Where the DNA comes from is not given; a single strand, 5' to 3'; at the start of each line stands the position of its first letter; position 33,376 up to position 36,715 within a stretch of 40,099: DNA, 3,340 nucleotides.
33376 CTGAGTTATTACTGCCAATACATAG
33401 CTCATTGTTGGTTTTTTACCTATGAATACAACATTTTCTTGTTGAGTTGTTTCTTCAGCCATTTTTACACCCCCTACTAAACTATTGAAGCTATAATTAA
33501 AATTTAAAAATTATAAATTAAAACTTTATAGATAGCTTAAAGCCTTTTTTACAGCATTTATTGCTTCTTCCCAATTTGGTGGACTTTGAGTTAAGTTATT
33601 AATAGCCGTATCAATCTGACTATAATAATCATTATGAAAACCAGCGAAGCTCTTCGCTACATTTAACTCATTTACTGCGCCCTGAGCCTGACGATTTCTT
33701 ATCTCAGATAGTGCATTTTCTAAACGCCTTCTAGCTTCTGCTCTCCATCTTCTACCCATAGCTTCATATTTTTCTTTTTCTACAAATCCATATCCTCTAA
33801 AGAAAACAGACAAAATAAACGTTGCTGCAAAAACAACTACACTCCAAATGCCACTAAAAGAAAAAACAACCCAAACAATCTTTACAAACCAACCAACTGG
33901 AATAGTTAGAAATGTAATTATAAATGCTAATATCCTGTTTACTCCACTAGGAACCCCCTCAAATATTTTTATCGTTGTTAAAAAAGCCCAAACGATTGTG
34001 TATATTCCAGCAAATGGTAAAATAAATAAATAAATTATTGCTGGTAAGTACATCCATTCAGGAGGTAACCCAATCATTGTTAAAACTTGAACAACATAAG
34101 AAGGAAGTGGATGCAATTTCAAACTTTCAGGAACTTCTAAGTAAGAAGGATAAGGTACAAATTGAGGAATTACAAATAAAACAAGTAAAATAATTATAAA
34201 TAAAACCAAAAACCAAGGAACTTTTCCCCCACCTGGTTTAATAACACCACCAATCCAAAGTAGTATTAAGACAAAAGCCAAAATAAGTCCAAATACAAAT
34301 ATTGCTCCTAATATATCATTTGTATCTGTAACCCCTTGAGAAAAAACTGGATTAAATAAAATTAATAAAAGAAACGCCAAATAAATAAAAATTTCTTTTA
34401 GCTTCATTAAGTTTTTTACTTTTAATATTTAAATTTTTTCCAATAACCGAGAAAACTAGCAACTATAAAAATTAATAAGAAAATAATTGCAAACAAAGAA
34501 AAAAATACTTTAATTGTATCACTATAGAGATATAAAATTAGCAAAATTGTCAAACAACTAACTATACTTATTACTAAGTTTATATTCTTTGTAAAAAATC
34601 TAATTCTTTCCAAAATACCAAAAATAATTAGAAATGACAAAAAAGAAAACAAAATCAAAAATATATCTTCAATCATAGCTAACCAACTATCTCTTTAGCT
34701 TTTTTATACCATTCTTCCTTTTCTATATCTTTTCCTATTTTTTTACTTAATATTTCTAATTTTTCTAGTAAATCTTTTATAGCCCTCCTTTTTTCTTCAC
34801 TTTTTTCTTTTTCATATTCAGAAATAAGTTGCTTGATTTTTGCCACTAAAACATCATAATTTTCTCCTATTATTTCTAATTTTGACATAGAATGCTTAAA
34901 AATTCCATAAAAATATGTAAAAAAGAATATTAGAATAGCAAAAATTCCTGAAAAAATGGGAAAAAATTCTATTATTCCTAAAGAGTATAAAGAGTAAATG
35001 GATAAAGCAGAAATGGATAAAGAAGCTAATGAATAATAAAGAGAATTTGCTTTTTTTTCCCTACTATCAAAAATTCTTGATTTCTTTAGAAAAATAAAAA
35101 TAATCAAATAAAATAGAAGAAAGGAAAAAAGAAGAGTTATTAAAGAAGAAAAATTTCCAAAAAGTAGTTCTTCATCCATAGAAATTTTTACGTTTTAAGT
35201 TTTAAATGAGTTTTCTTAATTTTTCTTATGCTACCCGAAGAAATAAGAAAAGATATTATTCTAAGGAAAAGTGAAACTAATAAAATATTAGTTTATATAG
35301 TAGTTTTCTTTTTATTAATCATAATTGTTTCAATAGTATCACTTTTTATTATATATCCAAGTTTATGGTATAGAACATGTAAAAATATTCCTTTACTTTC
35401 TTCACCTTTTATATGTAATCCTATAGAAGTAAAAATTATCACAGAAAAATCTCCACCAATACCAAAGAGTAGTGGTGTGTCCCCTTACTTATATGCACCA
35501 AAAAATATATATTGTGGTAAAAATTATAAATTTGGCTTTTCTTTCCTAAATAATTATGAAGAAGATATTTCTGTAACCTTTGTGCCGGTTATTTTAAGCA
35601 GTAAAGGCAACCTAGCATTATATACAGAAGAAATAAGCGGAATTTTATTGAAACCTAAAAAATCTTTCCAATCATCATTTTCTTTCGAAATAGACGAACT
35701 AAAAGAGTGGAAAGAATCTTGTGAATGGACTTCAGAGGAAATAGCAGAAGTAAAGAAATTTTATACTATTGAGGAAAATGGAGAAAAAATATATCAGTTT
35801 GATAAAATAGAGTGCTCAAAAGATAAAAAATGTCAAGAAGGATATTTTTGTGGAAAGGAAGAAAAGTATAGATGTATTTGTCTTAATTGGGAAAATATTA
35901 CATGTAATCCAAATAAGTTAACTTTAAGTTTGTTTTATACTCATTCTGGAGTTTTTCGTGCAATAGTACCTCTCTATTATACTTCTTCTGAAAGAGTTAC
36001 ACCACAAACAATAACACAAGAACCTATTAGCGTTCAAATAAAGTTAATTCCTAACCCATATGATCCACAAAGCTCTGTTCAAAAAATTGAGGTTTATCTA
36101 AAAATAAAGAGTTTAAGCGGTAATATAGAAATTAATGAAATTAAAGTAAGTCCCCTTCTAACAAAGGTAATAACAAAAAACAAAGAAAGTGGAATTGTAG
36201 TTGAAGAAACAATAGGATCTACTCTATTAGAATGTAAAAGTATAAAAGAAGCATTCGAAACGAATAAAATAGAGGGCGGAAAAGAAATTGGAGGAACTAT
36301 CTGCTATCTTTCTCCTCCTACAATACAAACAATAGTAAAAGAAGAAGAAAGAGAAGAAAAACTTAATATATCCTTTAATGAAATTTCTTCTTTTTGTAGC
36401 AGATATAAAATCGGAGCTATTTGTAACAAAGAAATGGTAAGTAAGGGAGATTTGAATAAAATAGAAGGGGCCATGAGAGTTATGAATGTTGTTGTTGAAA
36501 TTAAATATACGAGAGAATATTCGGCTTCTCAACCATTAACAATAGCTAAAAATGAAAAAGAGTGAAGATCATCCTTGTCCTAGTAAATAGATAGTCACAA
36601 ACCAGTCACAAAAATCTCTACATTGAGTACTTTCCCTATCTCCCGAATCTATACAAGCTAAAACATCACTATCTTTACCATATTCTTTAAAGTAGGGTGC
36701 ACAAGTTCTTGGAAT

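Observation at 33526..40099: A 6.5-kb block made entirely of membrane or surface ORFans (11 genes), possibly continuing past the window end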

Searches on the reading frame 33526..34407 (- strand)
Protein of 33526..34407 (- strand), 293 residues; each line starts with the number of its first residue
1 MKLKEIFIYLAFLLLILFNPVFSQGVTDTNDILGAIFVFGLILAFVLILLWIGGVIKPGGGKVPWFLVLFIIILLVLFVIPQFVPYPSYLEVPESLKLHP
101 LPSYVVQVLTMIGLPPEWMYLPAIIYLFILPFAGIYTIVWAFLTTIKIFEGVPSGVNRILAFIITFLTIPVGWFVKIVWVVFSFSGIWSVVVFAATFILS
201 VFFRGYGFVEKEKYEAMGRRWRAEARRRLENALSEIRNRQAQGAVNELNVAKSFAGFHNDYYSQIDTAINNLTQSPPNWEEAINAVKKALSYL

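Call 4: search_protein_families(library=pfam, max_evalue=1, proteins=[window:33526-34407:-])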
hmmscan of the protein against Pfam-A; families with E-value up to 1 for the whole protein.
window:33526-34407:- (293 aa): 1 family
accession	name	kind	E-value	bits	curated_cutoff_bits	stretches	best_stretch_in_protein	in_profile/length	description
PF11348.13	DUF3150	-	0.17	11.6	24.9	1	236-285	78-128/257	Protein of unknown function (DUF3150)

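Call 7: search_protein_families(library=ncbifam, max_evalue=1, proteins=[window:33526-34407:-])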
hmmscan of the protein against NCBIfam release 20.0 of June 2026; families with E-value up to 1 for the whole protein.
window:33526-34407:- (293 aa): 0 families

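Call 35: search_protein_representatives(protein=window:33526-34407:-)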
Query: 293 residues. Proteins with E-value up to 0.001 (for the whole library): 221; up to 1e-10: 99; up to 1e-30: 28. The best 150 are listed.
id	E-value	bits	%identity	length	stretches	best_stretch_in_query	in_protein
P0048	8.9e-114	396.3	62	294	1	6-291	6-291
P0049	1.2e-76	274.4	55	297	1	1-236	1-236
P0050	2.3e-63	230.7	47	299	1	8-277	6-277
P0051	4.6e-61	223.2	44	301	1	7-282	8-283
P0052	6.8e-58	212.8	58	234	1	67-237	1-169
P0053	2.9e-57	210.7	47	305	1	2-258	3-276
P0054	1.4e-56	208.5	51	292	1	13-238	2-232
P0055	3.5e-56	207.2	51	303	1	3-247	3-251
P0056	3.8e-56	207.1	50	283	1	10-241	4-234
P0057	2.2e-54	201.3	52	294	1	7-222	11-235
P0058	1.4e-53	198.7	48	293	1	13-248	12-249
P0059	2.6e-53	197.7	50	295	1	4-240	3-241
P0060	3.1e-53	197.5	46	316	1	26-265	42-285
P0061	1.5e-52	195.2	53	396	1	17-238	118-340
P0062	6.8e-52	193.1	46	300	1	3-250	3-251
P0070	3.5e-40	154.6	38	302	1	7-248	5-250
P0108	1.1e-15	74.2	28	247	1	68-291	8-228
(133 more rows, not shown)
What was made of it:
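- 33526..34407 (-): M293: signal peptide, about 5 TM segments and a C-terminal helical bundle; third gene of the trio, 63 nt upstream of alba on the same strand. An exhaustive search finds 221 representative clusters (call 35).
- Checked: The 293-aa protein has 221 representative clusters at E<=1e-3 (call 35), and the other ten have orthologues in other lineages.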

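Call 37: search_protein_families(library=pfam, alignment_id=A1, max_evalue=0.01)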
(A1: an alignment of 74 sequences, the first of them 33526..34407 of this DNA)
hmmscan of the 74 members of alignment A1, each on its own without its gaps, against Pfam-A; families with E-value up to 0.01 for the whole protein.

A. member 1, window:33526-34407:- (293 aa): 0 families

B. families by the number of members that match (of 74 scanned): 32 families (the first 25 are shown)
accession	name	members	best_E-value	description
PF11932.13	DUF3450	2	0.00052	Protein of unknown function (DUF3450)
PF17957.7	Big_7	1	1.6e-07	Bacterial Ig domain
PF09851.14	SHOCT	1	1.4e-05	Short C-terminal domain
PF22888.1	FIMAH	1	1.9e-05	FIMAH domain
PF05120.17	GvpG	1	0.00018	Gas vesicle protein G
PF25159.1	DUF7826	1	0.00035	Repeat of unknown function (DUF7826)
PF10112.14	Halogen_Hydrol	1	0.00042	5-bromo-4-chloroindolyl phosphate hydrolysis protein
PF04102.17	SlyX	1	0.00088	SlyX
PF04791.21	LMBR1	1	0.0015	LMBR1-like membrane protein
PF15188.11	CCDC-167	1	0.0016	Coiled-coil domain-containing protein 167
PF20308.4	TPR-S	1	0.0019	Tetratricopeptide Repeats-Sensor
PF15175.11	SPATA24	1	0.002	Spermatogenesis-associated protein 24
PF23203.1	KIF21A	1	0.0023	KIF21A-like domain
PF04513.17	Baculo_PEP_C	1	0.0024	Baculovirus polyhedron envelope protein, PEP, C terminus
PF07889.17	DUF1664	1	0.0029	Protein of unknown function (DUF1664)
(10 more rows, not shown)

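Call 38: search_solved_structures(query=A1, max_evalue=1)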
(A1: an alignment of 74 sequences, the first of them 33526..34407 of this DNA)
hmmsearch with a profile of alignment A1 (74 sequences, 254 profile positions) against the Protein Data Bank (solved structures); distinct sequences matched with E-value up to 1: 238 (the best 60 are shown).
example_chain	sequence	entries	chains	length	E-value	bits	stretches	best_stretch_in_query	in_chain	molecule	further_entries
9ugr_A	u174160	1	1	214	0.00028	23.5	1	169-245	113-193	Syn-F4-Link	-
8oyv_A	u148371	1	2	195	0.0042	19.7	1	147-240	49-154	De novo designed soluble Claudin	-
1lq7_A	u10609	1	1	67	0.012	18.3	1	170-234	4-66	Alpha3W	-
3tnu_B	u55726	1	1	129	0.015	17.9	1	153-244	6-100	Keratin, type II cytoskeletal 5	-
2lxy_A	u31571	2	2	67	0.017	17.8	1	170-234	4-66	2-mercaptophenol-alpha3C | 4-mercaptophenol-alpha3C protein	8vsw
2mi7_A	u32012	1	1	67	0.019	17.6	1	170-234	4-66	de novo protein a3Y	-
4zry_B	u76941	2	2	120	0.023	17.3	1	159-241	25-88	Keratin, type II cytoskeletal 1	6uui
7tbo_A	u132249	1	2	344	0.025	17.2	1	145-228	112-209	D12 LOV2-DARPin fusion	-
2lch_A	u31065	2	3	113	0.046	16.3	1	165-243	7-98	Protein OR38 | computationally designed four-helix bundle protein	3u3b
2yo3_A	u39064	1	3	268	0.049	16.2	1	176-240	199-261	GENERAL CONTROL PROTEIN GCN4, PUTATIVE INNER MEMBRANE PROTEIN, GENERAL CONTROL PROTEIN GCN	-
8a3k_UNK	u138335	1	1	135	0.055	16.1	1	164-237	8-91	sc-apCC-4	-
5j2l_B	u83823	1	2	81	0.06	15.9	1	156-234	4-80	protein design 2L4HC2_11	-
7zr2_A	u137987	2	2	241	0.061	15.9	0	165-240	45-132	Spike protein S2',Chimeric protein mimic of SARS-CoV-2 Spike HR1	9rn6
6pfp_A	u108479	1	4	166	0.075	15.6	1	166-245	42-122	Myosin-7 fused to GP7 and EB1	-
9mtg_B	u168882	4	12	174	0.077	15.6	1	159-235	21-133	Hemagglutinin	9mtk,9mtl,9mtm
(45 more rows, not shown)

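Call 50: find_encoding_contigs(protein=P0070, flank=10000, max_places=3)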
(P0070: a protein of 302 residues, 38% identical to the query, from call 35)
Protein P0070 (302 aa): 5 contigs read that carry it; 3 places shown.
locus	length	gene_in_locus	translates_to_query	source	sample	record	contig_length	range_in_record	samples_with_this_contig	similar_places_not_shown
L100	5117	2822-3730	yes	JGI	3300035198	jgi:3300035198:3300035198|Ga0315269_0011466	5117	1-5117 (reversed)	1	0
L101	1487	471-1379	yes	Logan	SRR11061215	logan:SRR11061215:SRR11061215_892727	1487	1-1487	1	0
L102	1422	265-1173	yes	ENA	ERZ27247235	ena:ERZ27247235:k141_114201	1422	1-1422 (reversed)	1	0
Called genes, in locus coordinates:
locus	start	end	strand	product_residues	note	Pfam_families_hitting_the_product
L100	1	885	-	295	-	?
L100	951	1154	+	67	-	-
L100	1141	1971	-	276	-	PF01978:TrmB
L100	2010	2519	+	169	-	-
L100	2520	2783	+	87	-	-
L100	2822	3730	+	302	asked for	-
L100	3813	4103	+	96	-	PF01918:Alba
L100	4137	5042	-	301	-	PF07831:PYNP_C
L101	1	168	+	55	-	?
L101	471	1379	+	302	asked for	-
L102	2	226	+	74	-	?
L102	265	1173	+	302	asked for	-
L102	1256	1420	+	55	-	?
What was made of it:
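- L100 has 169, 87 and 302 aa genes followed by Alba, with no pilin genes (call 50).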

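Call 52: search_protein_families(library=pfam, max_evalue=0.01, proteins=[L100:2010-2519:+])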
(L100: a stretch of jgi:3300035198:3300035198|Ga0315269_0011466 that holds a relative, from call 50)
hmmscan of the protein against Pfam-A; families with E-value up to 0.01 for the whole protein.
L100:2010-2519:+ (169 aa): 0 families

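Call 54: predict_structure(alignment_id=A1)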
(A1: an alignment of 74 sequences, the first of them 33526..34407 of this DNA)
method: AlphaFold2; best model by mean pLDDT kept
length: 293 residues; sequences in the alignment: 74
mean_pLDDT: 86.8   pTM: 0.59
mean pLDDT of the five models: 86.8, 86.6, 86.0, 82.8, 81.5
residues with pLDDT >= 90: 165; 70-90: 104; 50-70: 23; < 50: 1
segments of 3 or more residues with pLDDT < 50: none
pLDDT, mean of each block of 10 residues (from residue 1): 70 71 65 74 77 70 72 74 70 95 97 96 96 95 90 93 95 89 79 85 90 94 97 98 97 94 98 97 98 95
secondary structure, 60 per line:
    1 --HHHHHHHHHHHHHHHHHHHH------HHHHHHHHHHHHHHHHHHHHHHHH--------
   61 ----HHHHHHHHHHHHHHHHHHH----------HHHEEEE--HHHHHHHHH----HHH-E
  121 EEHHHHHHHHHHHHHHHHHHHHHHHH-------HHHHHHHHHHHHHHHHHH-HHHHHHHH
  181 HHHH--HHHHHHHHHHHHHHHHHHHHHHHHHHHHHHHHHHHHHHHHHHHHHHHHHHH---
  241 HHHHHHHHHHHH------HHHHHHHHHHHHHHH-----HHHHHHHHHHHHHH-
elements in order: H3-22 H29-52 H65-83 E97-100 H103-111 E120-122 H123-146 H154-171 H173-184 H187-237 H241-252 H259-273 H279-292
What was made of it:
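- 33526..34407 (-): The AF2 model has pLDDT 86.8 and is all-helical (call 54).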

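Call 61: fold_search(model_id=the predicted structure, library=pdb)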
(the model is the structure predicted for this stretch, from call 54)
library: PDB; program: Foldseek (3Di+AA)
matches with E <= 10: 120; with E <= 0.001: 0
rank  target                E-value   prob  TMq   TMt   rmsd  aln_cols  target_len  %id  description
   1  8xvl_R                2.2e-01  0.82  0.27  0.22   9.5       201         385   14  Cryo-EM structure of ETAR bound with Zibotentan (released 2024-08-28)
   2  9llg_R                4.3e-01  0.69  0.28  0.24  10.3       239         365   14  Cryo-EM structure of D1R in complex with de novo designed negative allosteric GEM targeting TM5/6/7 (released 2026-03-04)
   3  9k8d_B                5.4e-01  1.00  0.23  0.70   1.9        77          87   21  Cryo-EM structure of C3 symmetric interface of designed zinc-induced tetrahedron Cage-t32-Zn1-HEHE-34 (released 2025-10-29)
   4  8jj8                  6.0e-01  0.84  0.28  0.23   9.7       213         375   15  Cryo-EM structure of the beta2AR-mBRIL/1b3 Fab/Glue complex with a partial agonist (released 2023-09-06)
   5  3u8v_A                7.3e-01  0.98  0.19  0.60   3.7        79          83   13  Three dimensional structure of the Small Metal Binding Protein, SMBP (released 2011-11-09)
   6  9k8d_A                7.7e-01  1.00  0.23  0.71   2.1        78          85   20  Cryo-EM structure of C3 symmetric interface of designed zinc-induced tetrahedron Cage-t32-Zn1-HEHE-34 (released 2025-10-29)
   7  9ipy                  7.7e-01  0.20  0.24  0.21  18.0       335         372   13  Structure of JR14a-bound human C3aR (released 2025-04-23)
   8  7voe                  8.0e-01  0.51  0.28  0.24  11.8       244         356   17  Crystal structure of 5-HT2AR in complex with aripiprazole (released 2021-12-22)
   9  7c61_A                8.0e-01  0.30  0.23  0.20  12.0       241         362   15  Crystal structure of 5-HT1B-BRIL and SRP2070_Fab complex (released 2020-07-29)
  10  9jg0_R                8.9e-01  0.33  0.21  0.18   9.9       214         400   14  Cryo-EM structure of neuropeptide FF receptor 2 in the ligand-free state with BRIL fusion, anti-BRIL Fab, and nanobody (released 2025-04-09)
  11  8tb7_R                8.9e-01  0.23  0.20  0.18  11.8       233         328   16  Cryo-EM Structure of GPR61- (released 2023-10-04)
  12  7aro                  9.8e-01  0.35  0.23  0.20   9.0       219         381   16  Crystal structure of the non-ribose partial agonist LUF5833 bound to the adenosine A2A receptor (released 2021-04-07)
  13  9l9o_A                1.1e+00  0.38  0.21  0.17   9.6       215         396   13  Cryo-EM structure of apo GPR50 with BRIL fusion, anti-BRIL Fab, and anti-Fab Nb complex (released 2026-02-18)
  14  7vd5_Q                1.2e+00  0.85  0.21  0.37   5.0       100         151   15  Structure of C2S2M2-type PSII-FCPII supercomplex from diatom (released 2022-03-02)
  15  9ivk_A                1.2e+00  0.60  0.26  0.27  17.4       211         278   12  cryo-EM structure of a tmFAP (released 2024-11-20)
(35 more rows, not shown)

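Call 82: find_encoding_contigs(protein=P0108, flank=8000, max_places=6)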
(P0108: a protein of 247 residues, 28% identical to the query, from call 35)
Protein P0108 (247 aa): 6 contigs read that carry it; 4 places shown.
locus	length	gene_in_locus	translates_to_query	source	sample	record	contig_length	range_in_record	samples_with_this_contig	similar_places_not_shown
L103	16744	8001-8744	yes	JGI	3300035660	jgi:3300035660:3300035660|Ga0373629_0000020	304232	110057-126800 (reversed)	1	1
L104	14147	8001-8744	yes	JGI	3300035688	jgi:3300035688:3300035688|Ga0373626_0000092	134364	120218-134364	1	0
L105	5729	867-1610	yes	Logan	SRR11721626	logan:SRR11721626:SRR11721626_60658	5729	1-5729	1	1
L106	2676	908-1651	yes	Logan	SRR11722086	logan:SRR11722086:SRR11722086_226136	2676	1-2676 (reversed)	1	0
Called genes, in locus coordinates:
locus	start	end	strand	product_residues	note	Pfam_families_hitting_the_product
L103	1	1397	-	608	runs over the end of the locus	PF01496:V_ATPase_I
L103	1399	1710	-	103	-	-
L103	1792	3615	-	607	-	-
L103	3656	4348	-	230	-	PF02616:SMC_ScpA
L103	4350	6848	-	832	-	PF02463:SMC_N, PF13175:AAA_15, PF13476:AAA_23, PF06470:SMC_hinge, PF13304:AAA_21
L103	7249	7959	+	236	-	-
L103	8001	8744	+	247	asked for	-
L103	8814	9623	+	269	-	-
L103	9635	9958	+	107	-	-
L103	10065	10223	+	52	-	-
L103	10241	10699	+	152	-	PF01850:PIN (weak)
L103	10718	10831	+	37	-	-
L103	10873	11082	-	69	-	-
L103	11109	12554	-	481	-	PF02934:GatB_N, PF02637:GatB_Yqey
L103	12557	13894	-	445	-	PF18195:GatD_N, PF00710:Asparaginase, PF17763:Asparaginase_C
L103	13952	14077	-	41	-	-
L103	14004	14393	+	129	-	-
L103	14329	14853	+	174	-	-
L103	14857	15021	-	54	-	-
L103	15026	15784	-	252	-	PF01138:RNase_PH, PF03725:RNase_PH_C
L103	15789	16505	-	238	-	PF01138:RNase_PH, PF03725:RNase_PH_C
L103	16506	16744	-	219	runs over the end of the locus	PF14382:ECR1_N, PF22625:ECR1_N_2 (weak), PF21266:S1_RRP4 (faint), PF07650:KH_2 (weak), PF00013:KH_1, PF15985:KH_6 (weak)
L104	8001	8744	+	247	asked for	-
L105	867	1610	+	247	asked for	-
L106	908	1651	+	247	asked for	-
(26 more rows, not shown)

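Call 86: search_protein_families(library=phrogs, max_evalue=0.01, proteins=[window:33526-34407:-])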
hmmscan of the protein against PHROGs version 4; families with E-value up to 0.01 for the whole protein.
window:33526-34407:- (293 aa): 0 families

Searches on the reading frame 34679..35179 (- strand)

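Call 4: search_protein_families(library=pfam, max_evalue=1, proteins=[window:34679-35179:-])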
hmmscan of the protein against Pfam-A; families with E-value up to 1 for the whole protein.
window:34679-35179:- (166 aa): 2 families
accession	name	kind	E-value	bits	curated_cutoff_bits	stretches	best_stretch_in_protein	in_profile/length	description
PF02326.20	YMF19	-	0.021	16.1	22.6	1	73-137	6-71/84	Plant ATP synthase F0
PF05008.21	V-SNARE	-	0.053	14.4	25.9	1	98-142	1-46/92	Vesicle transport v-SNARE protein N-terminus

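Call 7: search_protein_families(library=ncbifam, max_evalue=1, proteins=[window:34679-35179:-])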
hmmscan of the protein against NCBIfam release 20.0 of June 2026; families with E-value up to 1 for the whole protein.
window:34679-35179:- (166 aa): 2 families
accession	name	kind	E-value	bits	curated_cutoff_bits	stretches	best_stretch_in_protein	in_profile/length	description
NF041244.1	IglI_fam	subfamily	0.0027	17.6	100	1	59-156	33-134/290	type VI secretion system protein IglI family protein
NF045576.1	BT_3928_fam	equivalog_domain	0.014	14.6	250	1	20-75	120-175/358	BT_3928 family protein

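Call 86: search_protein_families(library=phrogs, max_evalue=0.01, proteins=[window:34679-35179:-])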
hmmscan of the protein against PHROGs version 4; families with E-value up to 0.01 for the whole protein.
window:34679-35179:- (166 aa): 1 family
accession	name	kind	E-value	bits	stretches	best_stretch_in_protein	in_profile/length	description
phrog_1009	-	unknown function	0.00065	20.8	1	78-153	13-90/103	-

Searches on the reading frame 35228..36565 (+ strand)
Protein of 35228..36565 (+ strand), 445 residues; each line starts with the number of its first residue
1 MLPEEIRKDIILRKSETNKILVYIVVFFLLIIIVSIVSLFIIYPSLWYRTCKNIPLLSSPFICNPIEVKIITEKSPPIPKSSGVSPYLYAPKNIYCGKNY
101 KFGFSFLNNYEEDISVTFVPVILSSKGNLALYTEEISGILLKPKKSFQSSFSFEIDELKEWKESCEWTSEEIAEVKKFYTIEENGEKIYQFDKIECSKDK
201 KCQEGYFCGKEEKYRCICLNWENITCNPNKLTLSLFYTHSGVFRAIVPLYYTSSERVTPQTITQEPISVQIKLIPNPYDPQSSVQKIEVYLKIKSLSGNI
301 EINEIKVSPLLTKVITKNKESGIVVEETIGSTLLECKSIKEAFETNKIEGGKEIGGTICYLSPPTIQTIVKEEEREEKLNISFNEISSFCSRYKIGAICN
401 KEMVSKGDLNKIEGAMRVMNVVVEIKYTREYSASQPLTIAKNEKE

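Call 4: search_protein_families(library=pfam, max_evalue=1, proteins=[window:35228-36565:+])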
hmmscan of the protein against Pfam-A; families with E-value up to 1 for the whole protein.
window:35228-36565:+ (445 aa): 1 family
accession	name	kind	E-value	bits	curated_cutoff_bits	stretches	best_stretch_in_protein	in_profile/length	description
PF01671.21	ASFV_360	-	0.038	14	22.5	0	151-208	104-161/215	African swine fever virus multigene family 360 protein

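Call 7: search_protein_families(library=ncbifam, max_evalue=1, proteins=[window:35228-36565:+])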
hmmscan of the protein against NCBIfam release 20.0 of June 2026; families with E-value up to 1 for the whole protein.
window:35228-36565:+ (445 aa): 2 families
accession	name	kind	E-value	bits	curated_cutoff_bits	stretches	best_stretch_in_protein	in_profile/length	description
NF045993.1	MAG0130_MAG3770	subfamily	0.02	14.8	85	1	14-43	12-41/140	MAG0130/MAG3770 family membrane protein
NF047792.1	CCPGW_fam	equivalog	0.74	9.9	80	0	193-218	25-49/50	CCPGW family putative bacteriocin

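Call 86: search_protein_families(library=phrogs, max_evalue=0.01, proteins=[window:35228-36565:+])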
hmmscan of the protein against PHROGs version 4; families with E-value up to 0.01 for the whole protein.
window:35228-36565:+ (445 aa): 1 family
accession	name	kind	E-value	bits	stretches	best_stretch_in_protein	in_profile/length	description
phrog_26176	-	unknown function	0.0068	17.4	0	221-272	56-105/153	-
